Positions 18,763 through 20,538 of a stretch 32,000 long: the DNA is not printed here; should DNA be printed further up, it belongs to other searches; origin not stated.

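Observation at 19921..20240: Perfect 21-copy 15-nt tandem array inside ATP synthase subunit a, encoding (KINDK)n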

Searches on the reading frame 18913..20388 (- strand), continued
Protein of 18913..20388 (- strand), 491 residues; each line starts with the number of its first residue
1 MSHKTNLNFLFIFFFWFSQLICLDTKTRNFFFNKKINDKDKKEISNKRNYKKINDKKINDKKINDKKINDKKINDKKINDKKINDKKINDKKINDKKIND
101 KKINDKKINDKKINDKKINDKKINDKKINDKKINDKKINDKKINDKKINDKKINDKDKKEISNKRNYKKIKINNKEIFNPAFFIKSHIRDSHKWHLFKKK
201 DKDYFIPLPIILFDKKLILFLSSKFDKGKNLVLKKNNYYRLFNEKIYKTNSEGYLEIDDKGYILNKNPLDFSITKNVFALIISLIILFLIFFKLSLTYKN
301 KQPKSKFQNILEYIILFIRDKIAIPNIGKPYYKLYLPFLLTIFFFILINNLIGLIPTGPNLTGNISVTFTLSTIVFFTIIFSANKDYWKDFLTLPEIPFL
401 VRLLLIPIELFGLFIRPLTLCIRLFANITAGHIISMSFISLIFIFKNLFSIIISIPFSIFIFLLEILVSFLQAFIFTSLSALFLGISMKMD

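Call 51: find_homologous_proteins(query=P0005, max_evalue=1e-60)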
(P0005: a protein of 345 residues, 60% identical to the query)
Query P0005 (345 aa): 3898 proteins with E <= 1e-60 among 8000 candidates; the best 120 are listed.
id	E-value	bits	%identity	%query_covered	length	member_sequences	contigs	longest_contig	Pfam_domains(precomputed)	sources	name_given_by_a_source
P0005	7.2e-209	711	100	100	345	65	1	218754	PF28541.1,PF00119.26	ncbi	ncbi:MAG: F0F1 ATP synthase subunit A [Candidatus Karelsulcia muelleri]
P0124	2.7e-138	479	97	72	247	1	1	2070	PF00119.26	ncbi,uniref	ncbi:F0F1 ATP synthase subunit A, partial [Candidatus Sulcia muelleri]|uniref:F0F1 ATP synthase subu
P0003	7.3e-125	435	68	94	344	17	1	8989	PF28541.1,PF00119.26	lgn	-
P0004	2.0e-123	430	67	96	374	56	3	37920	PF28541.1,PF00119.26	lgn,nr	nr:F0F1 ATP synthase subunit A [Candidatus Karelsulcia muelleri]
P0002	1.2e-109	385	60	94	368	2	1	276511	PF28541.1,PF00119.26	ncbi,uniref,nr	ncbi:ATP synthase F0 subunit a [Candidatus Karelsulcia muelleri CARI]|uniref:ATP synthase subunit a 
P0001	7.2e-109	382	60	96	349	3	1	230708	PF28541.1,PF00119.26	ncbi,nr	ncbi:F0F1 ATP synthase subunit A [Candidatus Sulcia muelleri]|nr:F0F1 ATP synthase subunit A [Candid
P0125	5.7e-100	353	92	53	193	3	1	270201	PF28541.1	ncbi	ncbi:MAG: hypothetical protein ACTTMX_00205 [Candidatus Karelsulcia muelleri]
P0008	1.1e-99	352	49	99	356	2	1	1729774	PF28541.1,PF00119.26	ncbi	ncbi:MAG: F0F1 ATP synthase subunit A [Flavobacteriales bacterium AspAUS03]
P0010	1.9e-98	348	51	91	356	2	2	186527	PF28541.1,PF00119.26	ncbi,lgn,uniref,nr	ncbi:F0F1 ATP synthase subunit A [Bacteroidetes bacterium endosymbiont of Geopemphigus sp.]|uniref:F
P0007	2.4e-98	348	51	91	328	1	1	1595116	PF28541.1,PF00119.26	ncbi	ncbi:MAG: F0F1 ATP synthase subunit A [Flavobacteriales bacterium]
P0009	4.4e-97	344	50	94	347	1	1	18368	PF28541.1,PF00119.26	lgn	-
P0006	6.4e-97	343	50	99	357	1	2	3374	PF28541.1,PF00119.26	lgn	-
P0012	1.6e-96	342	48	95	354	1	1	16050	PF28541.1,PF00119.26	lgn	-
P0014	1.7e-96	342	55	92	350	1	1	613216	PF28541.1,PF00119.26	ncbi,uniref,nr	ncbi:F0F1 ATP synthase subunit A [Blattabacterium cuenoti]|uniref:ATP synthase subunit a n=1 Tax=Bla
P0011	6.6e-96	340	50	94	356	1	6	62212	PF28541.1,PF00119.26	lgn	-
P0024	1.2e-95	339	56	89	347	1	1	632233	PF28541.1,PF00119.26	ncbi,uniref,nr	ncbi:F0F1 ATP synthase subunit A [Blattabacterium cuenoti]|uniref:ATP synthase subunit a n=1 Tax=Bla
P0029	2.9e-94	334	54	89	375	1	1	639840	PF28541.1,PF00119.26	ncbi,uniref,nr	ncbi:F0F1 ATP synthase subunit A [Blattabacterium cuenoti]|uniref:F0F1 ATP synthase subunit A n=1 Ta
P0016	3.7e-94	334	55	98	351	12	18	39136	PF28541.1,PF00119.26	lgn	-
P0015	2.9e-93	331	53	100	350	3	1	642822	PF28541.1,PF00119.26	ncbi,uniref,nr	ncbi:F0F1 ATP synthase subunit A [Blattabacterium cuenoti]|uniref:ATP synthase subunit a n=1 Tax=Bla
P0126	1.2e-92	329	46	97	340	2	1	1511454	PF28541.1,PF00119.26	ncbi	ncbi:MAG: F0F1 ATP synthase subunit A [Flavobacteriales bacterium Tduv]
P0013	7.5e-92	326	52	91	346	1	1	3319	PF28541.1,PF00119.26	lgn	-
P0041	1.2e-91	326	53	93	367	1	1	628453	PF28541.1,PF00119.26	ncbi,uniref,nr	ncbi:F0F1 ATP synthase subunit A [Blattabacterium cuenoti]|uniref:F0F1 ATP synthase subunit A n=1 Ta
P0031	1.5e-91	325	53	94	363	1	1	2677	PF28541.1,PF00119.26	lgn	-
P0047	1.7e-91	325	53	90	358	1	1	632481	PF28541.1,PF00119.26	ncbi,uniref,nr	ncbi:F0F1 ATP synthase subunit A [Blattabacterium cuenoti]|uniref:ATP synthase subunit a n=1 Tax=Bla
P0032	2.6e-91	325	54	90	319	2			PF28541.1,PF00119.26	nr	nr:F0F1 ATP synthase subunit A [Blattabacterium cuenoti]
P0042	3.9e-91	324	53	94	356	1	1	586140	PF28541.1,PF00119.26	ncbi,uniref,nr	ncbi:F0F1 ATP synthase subunit A [Blattabacterium cuenoti]|uniref:ATP synthase subunit a n=1 Tax=Bla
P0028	9.1e-91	323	55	94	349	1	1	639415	PF28541.1,PF00119.26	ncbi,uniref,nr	ncbi:F0F1 ATP synthase subunit A [Blattabacterium cuenoti]|uniref:ATP synthase subunit a n=1 Tax=Bla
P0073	1.2e-90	322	55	89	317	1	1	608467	PF28541.1,PF00119.26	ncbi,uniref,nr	ncbi:F0F1 ATP synthase subunit A [Blattabacterium cuenoti]|uniref:ATP synthase subunit a n=1 Tax=Bla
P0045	1.6e-90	322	52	89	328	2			PF28541.1,PF00119.26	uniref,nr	uniref:ATP synthase subunit a n=1 Tax=Blattabacterium sp. (Laxta sp.) TaxID=2712813 RepID=A0A6G6BY83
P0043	1.7e-90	322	50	98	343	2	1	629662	PF28541.1,PF00119.26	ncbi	-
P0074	4.0e-90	321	50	94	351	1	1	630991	PF28541.1,PF00119.26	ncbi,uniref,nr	ncbi:F0F1 ATP synthase subunit A [Blattabacterium cuenoti]|uniref:ATP synthase subunit a n=1 Tax=Bla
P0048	4.4e-90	321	52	90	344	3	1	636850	PF28541.1,PF00119.26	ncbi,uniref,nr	ncbi:F0F1 ATP synthase subunit A [Blattabacterium sp. (Blattella germanica)]|uniref:F0F1 ATP synthas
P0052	5.8e-90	320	52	99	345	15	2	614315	PF28541.1,PF00119.26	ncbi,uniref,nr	ncbi:ATP synthase F0 subunit A [Blattabacterium punctulatus]|uniref:ATP synthase subunit a n=1 Tax=B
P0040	7.7e-90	320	52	92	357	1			PF28541.1,PF00119.26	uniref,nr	uniref:ATP synthase subunit a n=1 Tax=Blattabacterium sp. (Galiblatta cribrosa) TaxID=2712808 RepID=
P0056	3.2e-89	318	50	94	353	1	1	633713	PF28541.1,PF00119.26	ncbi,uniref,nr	ncbi:F0F1 ATP synthase subunit A [Blattabacterium cuenoti]|uniref:ATP synthase subunit a n=1 Tax=Bla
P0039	7.1e-89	317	49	94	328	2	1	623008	PF28541.1,PF00119.26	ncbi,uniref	ncbi:F0F1 ATP synthase subunit A [Blattabacterium sp. DPU]|uniref:F0F1 ATP synthase subunit A n=1 Ta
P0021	7.5e-89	317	51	98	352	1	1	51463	PF28541.1,PF00119.26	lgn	-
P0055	7.7e-89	316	52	93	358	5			PF28541.1,PF00119.26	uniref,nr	uniref:ATP synthase subunit a n=1 Tax=Blattabacterium sp. (Elliptorhina davidi) TaxID=2712802 RepID=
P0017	1.2e-88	316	51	93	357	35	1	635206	PF28541.1,PF00119.26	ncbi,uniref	ncbi:F0F1 ATP synthase subunit A [Blattabacterium cuenoti]|uniref:F0F1 ATP synthase subunit A n=1 Ta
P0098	1.8e-88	315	50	90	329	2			PF28541.1,PF00119.26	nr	nr:F0F1 ATP synthase subunit A [Blattabacterium cuenoti]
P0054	3.3e-88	314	51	94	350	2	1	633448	PF28541.1,PF00119.26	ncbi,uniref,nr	ncbi:F0F1 ATP synthase subunit A [Blattabacterium cuenoti]|uniref:F0F1 ATP synthase subunit A n=1 Ta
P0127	3.8e-88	314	46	94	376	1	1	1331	PF28541.1,PF00119.26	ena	-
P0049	4.3e-88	314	52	94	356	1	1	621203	PF28541.1,PF00119.26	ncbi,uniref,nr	ncbi:F0F1 ATP synthase subunit A [Blattabacterium cuenoti]|uniref:F0F1 ATP synthase subunit A n=1 Ta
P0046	9.9e-88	313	51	98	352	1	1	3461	PF28541.1,PF00119.26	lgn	-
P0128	1.0e-87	313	46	94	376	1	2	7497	PF28541.1,PF00119.26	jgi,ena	jgi:F-type H+-transporting ATPase subunit a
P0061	1.1e-87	313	51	89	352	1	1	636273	PF28541.1,PF00119.26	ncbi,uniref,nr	ncbi:F0F1 ATP synthase subunit A [Blattabacterium cuenoti]|uniref:F0F1 ATP synthase subunit A n=1 Ta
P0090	1.1e-87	313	49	96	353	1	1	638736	PF28541.1,PF00119.26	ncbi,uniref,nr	ncbi:F0F1 ATP synthase subunit A [Blattabacterium cuenoti]|uniref:ATP synthase subunit a n=1 Tax=Bla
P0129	1.5e-87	312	46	94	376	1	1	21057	PF28541.1,PF00119.26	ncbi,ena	-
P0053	2.9e-87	311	50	98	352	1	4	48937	PF28541.1,PF00119.26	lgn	-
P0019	4.3e-87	311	52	89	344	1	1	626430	PF28541.1,PF00119.26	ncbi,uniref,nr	ncbi:F0F1 ATP synthase subunit A [Blattabacterium cuenoti]|uniref:ATP synthase subunit a n=1 Tax=Bla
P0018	4.6e-87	311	46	94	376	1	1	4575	PF28541.1,PF00119.26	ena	-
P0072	5.1e-87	310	53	89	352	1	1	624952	PF28541.1,PF00119.26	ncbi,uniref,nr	ncbi:F0F1 ATP synthase subunit A [Blattabacterium cuenoti]|uniref:ATP synthase subunit a n=1 Tax=Bla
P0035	5.2e-87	310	48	94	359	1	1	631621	PF28541.1,PF00119.26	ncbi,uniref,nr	ncbi:F0F1 ATP synthase subunit A [Blattabacterium cuenoti]|uniref:ATP synthase subunit a n=1 Tax=Bla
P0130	6.5e-87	310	47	91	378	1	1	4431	PF28541.1,PF00119.26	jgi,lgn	-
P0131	7.6e-87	310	48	89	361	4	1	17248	PF28541.1,PF00119.26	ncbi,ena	-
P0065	8.0e-87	310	50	90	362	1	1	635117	PF28541.1,PF00119.26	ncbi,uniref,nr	ncbi:F0F1 ATP synthase subunit A [Blattabacterium cuenoti]|uniref:ATP synthase subunit a n=1 Tax=Bla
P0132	1.1e-86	309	47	91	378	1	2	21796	PF28541.1,PF00119.26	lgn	-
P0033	1.1e-86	309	52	92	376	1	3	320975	PF28541.1,PF00119.26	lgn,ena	-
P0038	1.1e-86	309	51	89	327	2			PF28541.1,PF00119.26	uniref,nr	uniref:ATP synthase subunit a n=1 Tax=Blattabacterium sp. (Pycnoscelus femapterus) TaxID=2712828 Rep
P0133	3.1e-86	308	45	94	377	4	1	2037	PF28541.1,PF00119.26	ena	-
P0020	3.7e-86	308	47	90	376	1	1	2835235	PF28541.1,PF00119.26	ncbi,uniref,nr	ncbi:F0F1 ATP synthase subunit A [Faecalibacter bovis]|uniref:ATP synthase subunit a n=1 Tax=Faecali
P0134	3.9e-86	308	47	91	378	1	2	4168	PF28541.1,PF00119.26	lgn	-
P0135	4.1e-86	308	45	94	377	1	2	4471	PF28541.1,PF00119.26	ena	-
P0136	4.8e-86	307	50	94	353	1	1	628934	PF28541.1,PF00119.26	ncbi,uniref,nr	ncbi:F0F1 ATP synthase subunit A [Blattabacterium cuenoti]|uniref:ATP synthase subunit a n=1 Tax=Bla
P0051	4.8e-86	307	52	89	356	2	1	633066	PF28541.1,PF00119.26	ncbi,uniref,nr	ncbi:F0F1 ATP synthase subunit A [Blattabacterium cuenoti]|uniref:ATP synthase subunit a n=1 Tax=Bla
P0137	6.0e-86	307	44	94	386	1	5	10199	PF28541.1,PF00119.26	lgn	-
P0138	7.3e-86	307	47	91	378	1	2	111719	PF28541.1,PF00119.26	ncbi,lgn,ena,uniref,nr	ncbi:F0F1 ATP synthase subunit A [Empedobacter sp. UBA5987]|uniref:F0F1 ATP synthase subunit A n=1 T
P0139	8.0e-86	307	47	90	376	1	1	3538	PF28541.1,PF00119.26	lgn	-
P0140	8.4e-86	306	47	91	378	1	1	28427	PF28541.1,PF00119.26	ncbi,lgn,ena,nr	nr:F0F1 ATP synthase subunit A [uncultured Empedobacter sp.]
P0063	9.3e-86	306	52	94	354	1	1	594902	PF28541.1,PF00119.26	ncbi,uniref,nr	ncbi:F0F1 ATP synthase subunit A [Blattabacterium cuenoti]|uniref:F0F1 ATP synthase subunit A n=1 Ta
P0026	1.0e-85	306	47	90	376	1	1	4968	PF28541.1,PF00119.26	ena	-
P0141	1.1e-85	306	47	90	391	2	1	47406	PF28541.1,PF00119.26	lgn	-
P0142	1.1e-85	306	47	90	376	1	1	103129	PF28541.1,PF00119.26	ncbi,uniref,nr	ncbi:F0F1 ATP synthase subunit A [Faecalibacter macacae]|uniref:ATP synthase subunit a n=1 Tax=Faeca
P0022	1.1e-85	306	47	90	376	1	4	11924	PF28541.1,PF00119.26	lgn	-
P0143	1.1e-85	306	47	91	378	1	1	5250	PF28541.1,PF00119.26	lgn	-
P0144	1.2e-85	306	47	91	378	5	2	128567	PF28541.1,PF00119.26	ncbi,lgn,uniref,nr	ncbi:F0F1 ATP synthase subunit A [Chishuiella sp.]|uniref:F0F1 ATP synthase subunit A n=1 Tax=Chishu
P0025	2.1e-85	305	46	90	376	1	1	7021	PF28541.1,PF00119.26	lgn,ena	-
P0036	2.5e-85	305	51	92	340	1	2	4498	PF28541.1,PF00119.26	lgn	-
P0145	2.7e-85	305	47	91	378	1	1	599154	PF28541.1,PF00119.26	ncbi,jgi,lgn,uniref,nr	ncbi:F0F1 ATP synthase subunit A [Chishuiella sp.]|uniref:F0F1 ATP synthase subunit A n=2 Tax=Weekse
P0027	3.4e-85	304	46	90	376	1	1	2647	PF28541.1,PF00119.26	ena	-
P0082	3.9e-85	304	45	91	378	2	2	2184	PF28541.1,PF00119.26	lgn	-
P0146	4.0e-85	304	47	91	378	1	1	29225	PF28541.1,PF00119.26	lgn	-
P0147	4.1e-85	304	46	91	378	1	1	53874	PF28541.1,PF00119.26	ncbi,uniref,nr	ncbi:F0F1 ATP synthase subunit A [Empedobacter sp. GD03739]|uniref:F0F1 ATP synthase subunit A n=1 T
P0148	4.1e-85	304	47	91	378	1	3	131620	PF28541.1,PF00119.26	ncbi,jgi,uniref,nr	ncbi:F0F1 ATP synthase subunit A [Empedobacter sp.]|uniref:F0F1 ATP synthase subunit A n=2 Tax=uncla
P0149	5.9e-85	304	46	90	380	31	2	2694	PF28541.1,PF00119.26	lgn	-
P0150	6.9e-85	304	50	94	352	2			PF28541.1,PF00119.26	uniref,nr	uniref:ATP synthase subunit a n=1 Tax=Blattabacterium sp. (Eublaberus distanti) TaxID=2712804 RepID=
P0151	8.7e-85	303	47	91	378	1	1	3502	PF28541.1,PF00119.26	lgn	-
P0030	1.1e-84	303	46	90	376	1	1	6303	PF28541.1,PF00119.26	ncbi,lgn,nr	ncbi:MAG: F0F1 ATP synthase subunit A [Weeksellaceae bacterium]|nr:F0F1 ATP synthase subunit A [Week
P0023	1.2e-84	303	46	90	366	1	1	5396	PF28541.1,PF00119.26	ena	-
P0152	1.5e-84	302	47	91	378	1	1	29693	PF28541.1,PF00119.26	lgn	-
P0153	1.9e-84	302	50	99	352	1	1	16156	PF28541.1,PF00119.26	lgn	-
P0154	2.2e-84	302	46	90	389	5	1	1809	PF28541.1,PF00119.26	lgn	-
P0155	2.3e-84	302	46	90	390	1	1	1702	PF28541.1,PF00119.26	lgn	-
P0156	3.3e-84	301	45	90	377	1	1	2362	PF28541.1,PF00119.26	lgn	-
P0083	3.7e-84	301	51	92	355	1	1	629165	PF28541.1,PF00119.26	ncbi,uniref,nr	ncbi:F0F1 ATP synthase subunit A [Blattabacterium sp. (Blaberus giganteus)]|uniref:F0F1 ATP synthase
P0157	3.9e-84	301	46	91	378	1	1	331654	PF28541.1,PF00119.26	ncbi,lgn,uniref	ncbi:F0F1 ATP synthase subunit A [Empedobacter brevis]|uniref:F0F1 ATP synthase subunit A n=1 Tax=Em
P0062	5.4e-84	301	45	91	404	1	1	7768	PF28541.1,PF00119.26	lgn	-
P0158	6.1e-84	300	46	90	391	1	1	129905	PF28541.1,PF00119.26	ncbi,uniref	ncbi:F0F1 ATP synthase subunit A [Flavobacterium beibuense]|uniref:F0F1 ATP synthase subunit A n=1 T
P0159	6.4e-84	300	44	95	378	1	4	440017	PF28541.1,PF00119.26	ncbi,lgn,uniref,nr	ncbi:F0F1 ATP synthase subunit A [Empedobacter brevis]|uniref:F0F1 ATP synthase subunit A n=1 Tax=Em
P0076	1.5e-83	299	45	91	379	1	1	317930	PF28541.1,PF00119.26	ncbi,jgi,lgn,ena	-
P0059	1.7e-83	299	51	89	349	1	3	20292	PF28541.1,PF00119.26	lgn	-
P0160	1.8e-83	299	45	91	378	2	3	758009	PF28541.1,PF00119.26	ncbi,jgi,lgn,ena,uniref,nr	ncbi:ATP synthase F0 subcomplex A subunit [Chishuiella changwenlii]|jgi:F-type H+-transporting ATPas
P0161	1.9e-83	299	43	90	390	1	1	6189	PF28541.1,PF00119.26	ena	-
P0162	2.6e-83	298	45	91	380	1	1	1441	PF28541.1,PF00119.26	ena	-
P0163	2.7e-83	298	46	90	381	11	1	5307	PF28541.1,PF00119.26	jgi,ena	jgi:F-type H+-transporting ATPase subunit a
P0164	2.9e-83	298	43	95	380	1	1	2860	PF28541.1,PF00119.26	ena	-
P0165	3.1e-83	298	44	94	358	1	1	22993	PF28541.1,PF00119.26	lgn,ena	-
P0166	3.2e-83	298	44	95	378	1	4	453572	PF28541.1,PF00119.26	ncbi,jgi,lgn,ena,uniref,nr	ncbi:F0F1 ATP synthase subunit A [Empedobacter brevis]|uniref:F0F1 ATP synthase subunit A n=1 Tax=Em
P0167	3.4e-83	298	44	95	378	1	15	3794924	PF28541.1,PF00119.26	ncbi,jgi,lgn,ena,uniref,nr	ncbi:F0F1 ATP synthase subunit A [Empedobacter brevis]|uniref:ATP synthase subunit a n=1 Tax=Empedob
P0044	3.6e-83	298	43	98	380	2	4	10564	PF28541.1,PF00119.26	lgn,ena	-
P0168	4.3e-83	298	44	95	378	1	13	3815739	PF28541.1,PF00119.26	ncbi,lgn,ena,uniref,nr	ncbi:F0F1 ATP synthase subunit A [Empedobacter brevis]|uniref:ATP synthase subunit a n=1 Tax=Empedob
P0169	4.5e-83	298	47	92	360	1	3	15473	PF28541.1,PF00119.26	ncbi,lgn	-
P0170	4.6e-83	297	46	90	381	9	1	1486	PF28541.1,PF00119.26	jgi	jgi:F-type H+-transporting ATPase subunit a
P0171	4.6e-83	297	45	91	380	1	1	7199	PF28541.1,PF00119.26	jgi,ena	jgi:F-type H+-transporting ATPase subunit a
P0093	5.5e-83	297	51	94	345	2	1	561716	PF28541.1,PF00119.26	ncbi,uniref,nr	ncbi:F0F1 ATP synthase subunit A [Blattabacterium cuenoti]|uniref:F0F1 ATP synthase subunit A n=1 Ta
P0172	5.6e-83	297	44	94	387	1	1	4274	PF28541.1,PF00119.26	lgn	-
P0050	5.6e-83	297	47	90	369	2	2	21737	PF28541.1,PF00119.26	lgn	-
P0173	5.6e-83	297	45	94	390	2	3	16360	PF28541.1,PF00119.26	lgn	-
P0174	6.1e-83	297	42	98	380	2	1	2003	PF28541.1,PF00119.26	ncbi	ncbi:MAG TPA: F0F1 ATP synthase subunit A [Faecalibacter sp.]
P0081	6.6e-83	297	44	91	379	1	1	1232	PF28541.1,PF00119.26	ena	-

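Call 52: list_cluster_members(proteins=[P0005, P0004, P0003, P0125])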
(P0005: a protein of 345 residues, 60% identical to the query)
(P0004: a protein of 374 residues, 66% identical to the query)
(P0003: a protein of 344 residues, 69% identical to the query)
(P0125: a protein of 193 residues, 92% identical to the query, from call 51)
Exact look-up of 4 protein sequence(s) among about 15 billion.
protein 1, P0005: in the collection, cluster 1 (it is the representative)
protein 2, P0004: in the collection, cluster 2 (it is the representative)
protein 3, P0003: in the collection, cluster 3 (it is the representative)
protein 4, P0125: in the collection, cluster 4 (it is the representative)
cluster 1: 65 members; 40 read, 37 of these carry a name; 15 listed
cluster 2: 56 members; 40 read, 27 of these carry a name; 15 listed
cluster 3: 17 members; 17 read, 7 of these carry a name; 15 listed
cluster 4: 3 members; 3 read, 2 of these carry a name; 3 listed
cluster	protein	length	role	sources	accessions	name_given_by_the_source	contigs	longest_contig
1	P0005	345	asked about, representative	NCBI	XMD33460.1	MAG: F0F1 ATP synthase subunit A [Candidatus Karelsulcia muelleri]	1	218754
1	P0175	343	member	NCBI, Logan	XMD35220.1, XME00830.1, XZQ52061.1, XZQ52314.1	MAG: F0F1 ATP synthase subunit A [Candidatus Karelsulcia muelleri]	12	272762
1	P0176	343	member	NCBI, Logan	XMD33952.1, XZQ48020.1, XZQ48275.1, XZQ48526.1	MAG: F0F1 ATP synthase subunit A [Candidatus Karelsulcia muelleri]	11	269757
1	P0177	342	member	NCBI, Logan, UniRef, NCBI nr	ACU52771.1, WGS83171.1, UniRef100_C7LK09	ATP synthase F0 subunit a [Candidatus Sulcia muelleri SMDSEM] | ATP synthase subunit a n=1 Tax=Karelsulcia muelleri (strain SMDSEM) TaxID=595499 ... | ATP synthase F0 subunit a [Candidatus Karelsulcia muelleri SMDSEM]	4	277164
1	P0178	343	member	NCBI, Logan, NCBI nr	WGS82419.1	MAG: F0F1 ATP synthase subunit A [Candidatus Karelsulcia muelleri]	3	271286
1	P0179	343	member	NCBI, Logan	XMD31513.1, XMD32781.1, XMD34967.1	MAG: F0F1 ATP synthase subunit A [Candidatus Karelsulcia muelleri]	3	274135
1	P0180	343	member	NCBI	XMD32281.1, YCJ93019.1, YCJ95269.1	MAG: F0F1 ATP synthase subunit A [Candidatus Karelsulcia muelleri]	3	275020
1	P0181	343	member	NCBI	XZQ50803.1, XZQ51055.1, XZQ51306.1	MAG: F0F1 ATP synthase subunit A [Candidatus Karelsulcia muelleri]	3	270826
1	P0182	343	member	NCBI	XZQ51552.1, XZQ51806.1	MAG: F0F1 ATP synthase subunit A [Candidatus Karelsulcia muelleri]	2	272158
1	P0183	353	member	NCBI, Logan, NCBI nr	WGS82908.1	MAG: F0F1 ATP synthase subunit A [Candidatus Karelsulcia muelleri]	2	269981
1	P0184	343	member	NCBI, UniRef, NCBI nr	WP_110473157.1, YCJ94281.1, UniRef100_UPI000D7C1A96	F0F1 ATP synthase subunit A [Candidatus Karelsulcia muelleri] | F0F1 ATP synthase subunit A n=1 Tax=Candidatus Karelsulcia muelleri TaxID=336810 ...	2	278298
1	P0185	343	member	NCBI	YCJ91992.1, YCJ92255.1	MAG: F0F1 ATP synthase subunit A [Candidatus Karelsulcia muelleri]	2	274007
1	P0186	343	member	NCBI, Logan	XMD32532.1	MAG: F0F1 ATP synthase subunit A [Candidatus Karelsulcia muelleri]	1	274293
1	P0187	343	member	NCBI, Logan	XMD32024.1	MAG: F0F1 ATP synthase subunit A [Candidatus Karelsulcia muelleri]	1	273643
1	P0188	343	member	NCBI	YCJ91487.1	MAG: F0F1 ATP synthase subunit A [Candidatus Karelsulcia muelleri]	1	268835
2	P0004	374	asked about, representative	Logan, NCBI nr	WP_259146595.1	F0F1 ATP synthase subunit A [Candidatus Karelsulcia muelleri]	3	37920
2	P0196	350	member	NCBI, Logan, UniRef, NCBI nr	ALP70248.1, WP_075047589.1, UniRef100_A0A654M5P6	ATP synthase F0 sector subunit a [Candidatus Karelsulcia muelleri] | ATP synthase subunit a n=1 Tax=Candidatus Karelsulcia muelleri TaxID=336810 ... | F0F1 ATP synthase subunit A [Candidatus Karelsulcia muelleri]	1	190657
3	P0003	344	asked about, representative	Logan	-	-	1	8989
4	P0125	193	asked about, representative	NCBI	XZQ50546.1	MAG: hypothetical protein ACTTMX_00205 [Candidatus Karelsulcia muelleri]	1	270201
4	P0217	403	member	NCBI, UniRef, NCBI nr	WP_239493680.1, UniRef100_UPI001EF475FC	F0F1 ATP synthase subunit A [Candidatus Karelsulcia muelleri] | F0F1 ATP synthase subunit A n=1 Tax=Candidatus Karelsulcia muelleri TaxID=336810 ...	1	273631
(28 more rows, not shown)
